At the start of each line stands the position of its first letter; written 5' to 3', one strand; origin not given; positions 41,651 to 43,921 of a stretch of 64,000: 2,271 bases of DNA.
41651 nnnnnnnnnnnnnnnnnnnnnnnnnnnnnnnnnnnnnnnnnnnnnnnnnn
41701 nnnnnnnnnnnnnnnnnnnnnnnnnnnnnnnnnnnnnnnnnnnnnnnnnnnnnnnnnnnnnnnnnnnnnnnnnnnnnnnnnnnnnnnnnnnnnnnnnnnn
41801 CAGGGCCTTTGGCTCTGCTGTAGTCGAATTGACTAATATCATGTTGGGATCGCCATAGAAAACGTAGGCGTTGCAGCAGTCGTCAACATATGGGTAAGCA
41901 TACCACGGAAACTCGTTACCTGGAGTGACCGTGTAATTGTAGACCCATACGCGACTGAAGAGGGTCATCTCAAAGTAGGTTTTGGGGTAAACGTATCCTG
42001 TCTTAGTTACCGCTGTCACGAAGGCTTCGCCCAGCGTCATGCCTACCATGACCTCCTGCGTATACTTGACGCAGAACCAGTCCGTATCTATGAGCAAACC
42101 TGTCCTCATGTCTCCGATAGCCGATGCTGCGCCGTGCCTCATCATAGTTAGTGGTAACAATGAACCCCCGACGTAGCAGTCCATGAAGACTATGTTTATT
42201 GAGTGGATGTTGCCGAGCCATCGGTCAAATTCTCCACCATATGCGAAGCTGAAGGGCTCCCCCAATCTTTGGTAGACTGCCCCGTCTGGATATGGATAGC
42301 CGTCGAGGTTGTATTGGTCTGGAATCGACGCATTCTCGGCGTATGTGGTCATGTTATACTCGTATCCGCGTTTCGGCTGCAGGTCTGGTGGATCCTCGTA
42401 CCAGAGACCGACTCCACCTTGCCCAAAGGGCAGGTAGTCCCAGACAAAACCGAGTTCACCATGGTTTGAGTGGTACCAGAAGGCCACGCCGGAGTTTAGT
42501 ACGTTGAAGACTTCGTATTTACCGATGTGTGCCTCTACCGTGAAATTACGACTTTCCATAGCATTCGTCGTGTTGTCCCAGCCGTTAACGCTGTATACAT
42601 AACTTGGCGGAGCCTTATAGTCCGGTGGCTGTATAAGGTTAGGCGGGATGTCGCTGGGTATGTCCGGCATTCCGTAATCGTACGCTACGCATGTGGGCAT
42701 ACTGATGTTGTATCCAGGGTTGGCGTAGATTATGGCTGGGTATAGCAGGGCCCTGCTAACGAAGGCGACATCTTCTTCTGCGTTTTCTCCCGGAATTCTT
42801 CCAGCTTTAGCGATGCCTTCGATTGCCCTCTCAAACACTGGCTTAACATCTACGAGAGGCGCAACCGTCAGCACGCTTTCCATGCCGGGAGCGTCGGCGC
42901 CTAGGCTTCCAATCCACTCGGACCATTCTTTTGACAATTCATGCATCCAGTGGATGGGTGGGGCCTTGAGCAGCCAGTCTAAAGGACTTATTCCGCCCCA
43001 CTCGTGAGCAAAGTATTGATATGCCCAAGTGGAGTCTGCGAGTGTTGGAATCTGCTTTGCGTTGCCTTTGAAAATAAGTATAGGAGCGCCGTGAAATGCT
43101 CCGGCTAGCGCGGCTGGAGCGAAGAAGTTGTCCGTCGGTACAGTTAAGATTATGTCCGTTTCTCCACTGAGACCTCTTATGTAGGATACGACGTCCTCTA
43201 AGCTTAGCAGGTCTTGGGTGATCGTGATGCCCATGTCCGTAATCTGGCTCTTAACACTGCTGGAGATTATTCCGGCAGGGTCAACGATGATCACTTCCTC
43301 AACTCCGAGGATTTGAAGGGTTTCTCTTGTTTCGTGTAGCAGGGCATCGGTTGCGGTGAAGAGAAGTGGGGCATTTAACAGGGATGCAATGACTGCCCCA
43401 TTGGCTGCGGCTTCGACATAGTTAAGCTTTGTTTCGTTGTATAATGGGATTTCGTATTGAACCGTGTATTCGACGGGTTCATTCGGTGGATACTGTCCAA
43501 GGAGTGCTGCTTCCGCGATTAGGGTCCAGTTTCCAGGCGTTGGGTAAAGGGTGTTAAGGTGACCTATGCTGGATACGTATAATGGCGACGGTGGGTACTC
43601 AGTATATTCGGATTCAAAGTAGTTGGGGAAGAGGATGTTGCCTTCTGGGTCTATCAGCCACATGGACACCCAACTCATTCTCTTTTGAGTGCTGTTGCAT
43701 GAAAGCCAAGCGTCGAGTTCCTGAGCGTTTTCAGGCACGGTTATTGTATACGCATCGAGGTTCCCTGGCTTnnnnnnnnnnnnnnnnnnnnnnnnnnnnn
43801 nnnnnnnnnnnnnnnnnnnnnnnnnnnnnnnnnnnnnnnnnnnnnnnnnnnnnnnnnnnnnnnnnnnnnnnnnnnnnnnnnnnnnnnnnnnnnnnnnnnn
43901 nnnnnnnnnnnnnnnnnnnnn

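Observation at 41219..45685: Giant secreted protein with a cohesin, two dockerins, a putative Cys peptidase and a CARDB domain on one chain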

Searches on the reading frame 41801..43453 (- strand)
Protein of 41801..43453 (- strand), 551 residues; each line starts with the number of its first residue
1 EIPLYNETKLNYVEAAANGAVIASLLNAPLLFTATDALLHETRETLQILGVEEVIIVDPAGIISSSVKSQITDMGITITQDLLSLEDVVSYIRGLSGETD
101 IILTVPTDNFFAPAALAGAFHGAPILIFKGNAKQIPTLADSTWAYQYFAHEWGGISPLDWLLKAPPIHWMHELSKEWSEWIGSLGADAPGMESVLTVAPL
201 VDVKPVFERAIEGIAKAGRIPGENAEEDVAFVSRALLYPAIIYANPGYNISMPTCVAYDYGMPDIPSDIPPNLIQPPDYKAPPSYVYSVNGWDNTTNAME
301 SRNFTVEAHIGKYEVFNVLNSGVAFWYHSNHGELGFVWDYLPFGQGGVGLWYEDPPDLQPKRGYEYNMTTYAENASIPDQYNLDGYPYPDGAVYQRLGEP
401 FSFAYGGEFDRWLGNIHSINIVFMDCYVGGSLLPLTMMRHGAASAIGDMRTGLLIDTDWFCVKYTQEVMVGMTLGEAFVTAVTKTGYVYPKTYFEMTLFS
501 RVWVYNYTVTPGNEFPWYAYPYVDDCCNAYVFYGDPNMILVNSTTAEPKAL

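Call 37: search_solved_structures(query=A6, max_evalue=10, show_alignments=3)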
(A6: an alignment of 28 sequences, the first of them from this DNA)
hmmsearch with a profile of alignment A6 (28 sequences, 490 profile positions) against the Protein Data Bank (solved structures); distinct sequences matched with E-value up to 10: 23.
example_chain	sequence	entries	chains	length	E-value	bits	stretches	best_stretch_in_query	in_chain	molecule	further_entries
5j72_A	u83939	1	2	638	1.4e-07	33.8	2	22-81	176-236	Putative N-acetylmuramoyl-L-alanine amidase,autolysin cwp6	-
1cvr_A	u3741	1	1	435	0.00043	22.3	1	215-328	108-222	GINGIPAIN R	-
5j6q_A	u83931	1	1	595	0.00079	21.4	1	19-130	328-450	Cell wall binding protein cwp8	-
4ief_B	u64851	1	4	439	0.0016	20.4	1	215-328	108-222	Gingipain R2 Mature Domain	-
7acy_B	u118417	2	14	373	0.027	16.4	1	22-135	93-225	S-layer protein | Precursor of the S-layer proteins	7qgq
7acx_B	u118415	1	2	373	0.031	16.2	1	22-135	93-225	S-layer protein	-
9f8f_B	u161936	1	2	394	0.049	15.5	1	22-82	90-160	SLPH - S-layer protein HMW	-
4z68_A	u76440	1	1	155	0.18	13.6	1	394-421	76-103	Tankyrase-2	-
9qfc_A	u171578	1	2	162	0.19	13.5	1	394-421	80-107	Poly [ADP-ribose] polymerase tankyrase-2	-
5bxo_A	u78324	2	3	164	0.2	13.5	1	394-421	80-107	Tankyrase-2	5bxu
3twr_A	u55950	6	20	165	0.2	13.5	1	394-421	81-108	Tankyrase-2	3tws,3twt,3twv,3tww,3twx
3twu_A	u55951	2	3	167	0.21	13.4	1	394-421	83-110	Tankyrase-2 | Poly [ADP-ribose] polymerase tankyrase-2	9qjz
3twq_A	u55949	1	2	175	0.22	13.3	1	394-421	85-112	Tankyrase-2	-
3m9g_A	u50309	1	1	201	0.55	12.1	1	38-90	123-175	Protein kinase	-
2n3z_A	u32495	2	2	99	0.57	12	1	29-93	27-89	OR446 | De novo designed protein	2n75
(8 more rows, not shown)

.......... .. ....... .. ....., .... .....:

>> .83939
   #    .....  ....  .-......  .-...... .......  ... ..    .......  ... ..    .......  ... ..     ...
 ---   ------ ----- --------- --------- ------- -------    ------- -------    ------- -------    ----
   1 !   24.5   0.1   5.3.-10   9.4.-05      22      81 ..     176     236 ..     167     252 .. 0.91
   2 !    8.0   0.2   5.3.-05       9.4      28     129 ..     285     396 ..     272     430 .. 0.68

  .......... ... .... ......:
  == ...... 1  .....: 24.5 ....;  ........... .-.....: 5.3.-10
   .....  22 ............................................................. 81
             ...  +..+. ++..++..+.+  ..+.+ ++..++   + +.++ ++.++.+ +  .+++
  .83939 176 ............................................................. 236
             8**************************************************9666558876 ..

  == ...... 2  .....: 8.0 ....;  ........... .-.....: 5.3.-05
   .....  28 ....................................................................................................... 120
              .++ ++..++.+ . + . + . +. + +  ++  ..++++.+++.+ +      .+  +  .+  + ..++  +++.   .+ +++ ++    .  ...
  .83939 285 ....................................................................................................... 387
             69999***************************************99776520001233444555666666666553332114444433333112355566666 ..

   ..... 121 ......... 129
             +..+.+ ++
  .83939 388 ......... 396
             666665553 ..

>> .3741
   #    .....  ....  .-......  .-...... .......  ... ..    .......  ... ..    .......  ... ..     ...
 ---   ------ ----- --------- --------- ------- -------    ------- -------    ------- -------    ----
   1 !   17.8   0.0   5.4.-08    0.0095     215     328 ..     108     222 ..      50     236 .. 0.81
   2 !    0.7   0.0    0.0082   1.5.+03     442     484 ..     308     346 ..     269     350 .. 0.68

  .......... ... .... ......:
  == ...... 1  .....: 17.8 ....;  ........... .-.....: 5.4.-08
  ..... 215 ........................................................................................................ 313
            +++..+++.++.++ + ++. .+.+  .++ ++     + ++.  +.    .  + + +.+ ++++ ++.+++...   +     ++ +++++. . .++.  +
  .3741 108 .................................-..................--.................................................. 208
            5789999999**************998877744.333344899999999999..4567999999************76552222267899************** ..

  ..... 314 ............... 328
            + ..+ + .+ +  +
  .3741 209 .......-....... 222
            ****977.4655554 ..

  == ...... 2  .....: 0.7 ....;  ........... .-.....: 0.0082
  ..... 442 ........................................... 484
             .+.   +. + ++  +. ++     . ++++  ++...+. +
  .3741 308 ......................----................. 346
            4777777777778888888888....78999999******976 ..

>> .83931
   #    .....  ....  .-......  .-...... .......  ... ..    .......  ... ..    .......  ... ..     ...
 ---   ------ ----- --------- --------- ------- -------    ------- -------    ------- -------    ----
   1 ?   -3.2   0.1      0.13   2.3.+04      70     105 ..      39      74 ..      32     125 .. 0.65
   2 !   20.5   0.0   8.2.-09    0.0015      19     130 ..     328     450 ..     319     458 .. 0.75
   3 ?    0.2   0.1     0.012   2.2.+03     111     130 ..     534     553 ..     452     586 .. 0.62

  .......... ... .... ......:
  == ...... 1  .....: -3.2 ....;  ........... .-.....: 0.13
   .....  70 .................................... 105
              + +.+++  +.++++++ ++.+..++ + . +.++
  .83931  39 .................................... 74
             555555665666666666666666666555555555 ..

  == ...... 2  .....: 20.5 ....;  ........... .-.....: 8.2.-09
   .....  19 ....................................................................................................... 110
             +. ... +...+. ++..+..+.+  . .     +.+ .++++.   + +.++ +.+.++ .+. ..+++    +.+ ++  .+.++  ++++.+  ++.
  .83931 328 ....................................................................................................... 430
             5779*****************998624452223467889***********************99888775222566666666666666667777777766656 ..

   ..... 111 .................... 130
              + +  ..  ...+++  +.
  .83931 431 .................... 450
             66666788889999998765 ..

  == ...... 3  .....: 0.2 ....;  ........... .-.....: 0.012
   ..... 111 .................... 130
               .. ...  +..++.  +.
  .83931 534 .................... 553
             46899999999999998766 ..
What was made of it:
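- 42716..43450 (-): N-terminal alpha/beta subdomain of the C25-like unit (res 746-990); its first ~130 aa are CWB2-like; it ends in the 'GRIP' motif. Profile A6 matches CWB2 domains of Cwp6 and Cwp8 (E = 1.4e-7) and aligns GRIP with RgpB 'FIGRF' (call 37).
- On Peptidase family C25 (gingipain), clan CD: The His aligns to RgpB residue 211 (call 37).
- The His falls on RgpB residue 211, GRIP on FIGRF and GDP on FGDPSL (call 37). The domain carries a CWB2-like, cell-wall-binding type subdomain (call 37).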

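Call 38: find_homologous_proteins(query=A6, max_evalue=0.001)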
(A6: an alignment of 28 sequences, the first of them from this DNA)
Query A6 (28 sequences) (551 aa, profile of the alignment): 9 proteins with E <= 0.001 among 8000 candidates.
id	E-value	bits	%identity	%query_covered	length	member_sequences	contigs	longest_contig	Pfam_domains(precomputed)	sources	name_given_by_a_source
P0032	1.7e-144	500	25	88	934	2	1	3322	-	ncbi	ncbi:MAG: hypothetical protein ACTSYR_01595, partial [Candidatus Odinarchaeia archaeon]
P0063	1.2e-138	481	27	97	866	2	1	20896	PF01364.25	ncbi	ncbi:MAG: hypothetical protein C4K47_03820, partial [Candidatus Thorarchaeota archaeon]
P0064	7.0e-138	478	28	97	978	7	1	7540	PF01364.25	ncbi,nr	ncbi:MAG: hypothetical protein KAR33_05060, partial [Candidatus Thorarchaeota archaeon]|nr:hypotheti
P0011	1.3e-112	395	66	73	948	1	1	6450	-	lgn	-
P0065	1.2e-78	283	34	41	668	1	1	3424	-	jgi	jgi:hypothetical protein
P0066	4.8e-77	278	29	87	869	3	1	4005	-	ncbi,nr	ncbi:MAG: hypothetical protein J7L58_06305, partial [Thermoplasmata archaeon]|nr:hypothetical protei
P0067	4.5e-73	265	34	41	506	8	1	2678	-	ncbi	ncbi:MAG: hypothetical protein ACTSPR_09345, partial [Candidatus Thorarchaeota archaeon]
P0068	1.9e-70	256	28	90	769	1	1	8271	-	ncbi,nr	ncbi:MAG: hypothetical protein J7K61_05465, partial [Thermoplasmata archaeon]|nr:hypothetical protei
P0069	1.4e-54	204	25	100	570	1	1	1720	-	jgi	jgi:hypothetical protein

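Call 49: predict_structure(alignment_id=A6)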
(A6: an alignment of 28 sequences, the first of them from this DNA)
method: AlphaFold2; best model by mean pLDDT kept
length: 551 residues; sequences in the alignment: 28
mean_pLDDT: 81.3   pTM: 0.87
mean pLDDT of the five models: 81.3, 80.4, 79.8, 79.5, 78.7
residues with pLDDT >= 90: 245; 70-90: 181; 50-70: 76; < 50: 49
segments of 3 or more residues with pLDDT < 50: 1-4, 153-159, 369-373, 495-511, 515-525
pLDDT, mean of each block of 10 residues (from residue 1): 53 90 94 80 90 93 87 95 95 95 90 95 93 84 61 47 68 91 90 94 88 93 95 93 90 89 71 66 77 92 92 94 94 72 84 74 58 63 71 74 90 94 89 94 90 66 94 95 80 50 45 47 58 95 76 44
secondary structure, 60 per line:
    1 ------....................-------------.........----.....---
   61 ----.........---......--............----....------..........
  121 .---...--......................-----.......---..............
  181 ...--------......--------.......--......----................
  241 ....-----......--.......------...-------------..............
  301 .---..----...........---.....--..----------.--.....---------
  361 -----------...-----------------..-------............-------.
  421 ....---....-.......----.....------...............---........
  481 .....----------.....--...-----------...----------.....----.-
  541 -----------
elements in order: H7-26 H40-48 E53-57 H65-73 E77-82 H85-96 E101-104 H111-121 E125-127 H130-151 H157-163 H167-183 E192-197 H206-211 E215-220 H225-244 E250-255 E258-264 E287-290 H291-301 H312-321 E325-329 E347-351 E401-405 H406-412 E420-424 H433-439 E444-448 H455-469 H474-485 H496-500 E503-505 E517-519 E530-534
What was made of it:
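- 42716..43450 (-): The AF2 model is confident here (call 49).
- On Peptidase family C25 (gingipain), clan CD: AF2 model with pLDDT 81.3 (call 49).
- The AF2 model has pLDDT 81.3 and pTM 0.87, with the His and the Cys each right after a beta-strand (call 49).
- Tried and rejected: It worked only after the shallow alignment was replaced by 28 divergent relatives of res 745-1295 (call 49).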

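Call 51: fold_search(model_id=the predicted structure, library=pdb)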
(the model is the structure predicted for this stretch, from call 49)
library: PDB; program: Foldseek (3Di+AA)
matches with E <= 10: 225; with E <= 0.001: 12
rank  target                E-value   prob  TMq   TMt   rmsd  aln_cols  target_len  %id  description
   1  6i9a_A                8.9e-08  1.00  0.40  0.47   8.6       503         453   10  Porphyromonas gingivalis gingipain K (Kgp) in complex with inhibitor KYT-36 (released 2019-03-13)
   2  1cvr                  1.6e-07  1.00  0.37  0.46  10.6       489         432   10  Crystal structure of the Arg specific cysteine proteinase gingipain R (RGPB) (released 2000-03-01)
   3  4rbm                  2.6e-07  1.00  0.36  0.43  11.1       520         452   11  Porphyromonas gingivalis gingipain K (Kgp) catalytic and immunoglobulin superfamily-like domains (released 2014-10-08)
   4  4ief_B                2.9e-07  1.00  0.37  0.47  10.8       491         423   10  Complex of Porphyromonas gingivalis RgpB pro- and mature domains (released 2013-04-10)
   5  4ief_D                9.4e-07  1.00  0.37  0.47  10.8       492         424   10  Complex of Porphyromonas gingivalis RgpB pro- and mature domains (released 2013-04-10)
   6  5fc2_B                2.6e-04  0.99  0.30  0.33  24.8       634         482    9  Structure of a separase in complex with a pAMK peptide containing a phospho-serine (released 2016-03-30)
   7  5fc3_B                4.0e-04  1.00  0.29  0.33  14.8       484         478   11  Structural basis of cohesin cleavage by separase (released 2016-03-30)
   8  8tl0_A                5.3e-04  1.00  0.24  0.28  19.7       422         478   11  Structure of activated SAVED-CHAT filament (released 2024-03-06)
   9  8tl0_C                6.0e-04  0.99  0.24  0.28  19.7       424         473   12  Structure of activated SAVED-CHAT filament (released 2024-03-06)
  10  5fby_A                6.3e-04  0.99  0.30  0.33  24.3       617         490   10  Crystal structure of ctSPD (released 2016-03-30)
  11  8tl0_B                6.7e-04  0.99  0.24  0.28  20.3       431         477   11  Structure of activated SAVED-CHAT filament (released 2024-03-06)
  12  8tl0_D                8.8e-04  0.99  0.24  0.28  19.8       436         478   10  Structure of activated SAVED-CHAT filament (released 2024-03-06)
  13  8tl0_I                1.8e-03  0.99  0.25  0.29  15.3       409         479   12  Structure of activated SAVED-CHAT filament (released 2024-03-06)
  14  8eey_B                2.2e-02  0.95  0.30  0.24  10.5       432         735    8  Cas7-11 in complex with DR-mismatched target RNA, Csx29 and Csx30 (released 2022-11-16)
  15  9hma                  2.3e-02  0.91  0.28  0.12  14.0       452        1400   11  Cryo-EM structure of apo human separase (released 2025-09-03)
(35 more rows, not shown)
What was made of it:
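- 42716..43450 (-): Gingipains align over about 490-520 columns (call 51).
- On Peptidase family C25 (gingipain), clan CD: The Foldseek top five are all Kgp or RgpB, E = 9e-8 to 9e-7, probability 1.0; the next matches are other clan CD proteases (call 51).
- Closest known: Gingipains RgpB and Kgp of Porphyromonas gingivalis. Same: Best structural matches (call 51).
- The Foldseek top five are all Kgp or RgpB (E = 9e-8 to 9e-7, probability 1.0), followed by other clan CD proteases (call 51). PorU appears among the weaker structural matches (E about 0.08, call 51). Gingipains proper are far better matches than PorU (call 51).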

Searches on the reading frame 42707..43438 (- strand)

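Call 7: search_protein_families(library=pfam, proteins=[window:42707-43438:-], max_evalue=10)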
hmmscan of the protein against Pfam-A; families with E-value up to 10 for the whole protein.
seq(244 aa): 1 family
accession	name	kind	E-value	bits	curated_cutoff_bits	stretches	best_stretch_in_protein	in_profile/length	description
PF04122.17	CW_binding_2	-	0.00041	21.3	24.9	1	13-63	29-73/73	Cell wall binding domain 2 (CWB2)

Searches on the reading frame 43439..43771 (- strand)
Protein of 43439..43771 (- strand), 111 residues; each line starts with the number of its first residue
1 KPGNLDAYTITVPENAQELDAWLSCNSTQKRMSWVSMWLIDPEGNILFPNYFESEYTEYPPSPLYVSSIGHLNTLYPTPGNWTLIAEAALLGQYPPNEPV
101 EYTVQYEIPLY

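Call 70: search_protein_families(library=pfam, proteins=[window:43439-43771:-], max_evalue=1)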
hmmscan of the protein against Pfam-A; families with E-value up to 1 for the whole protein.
seq(111 aa): 0 families
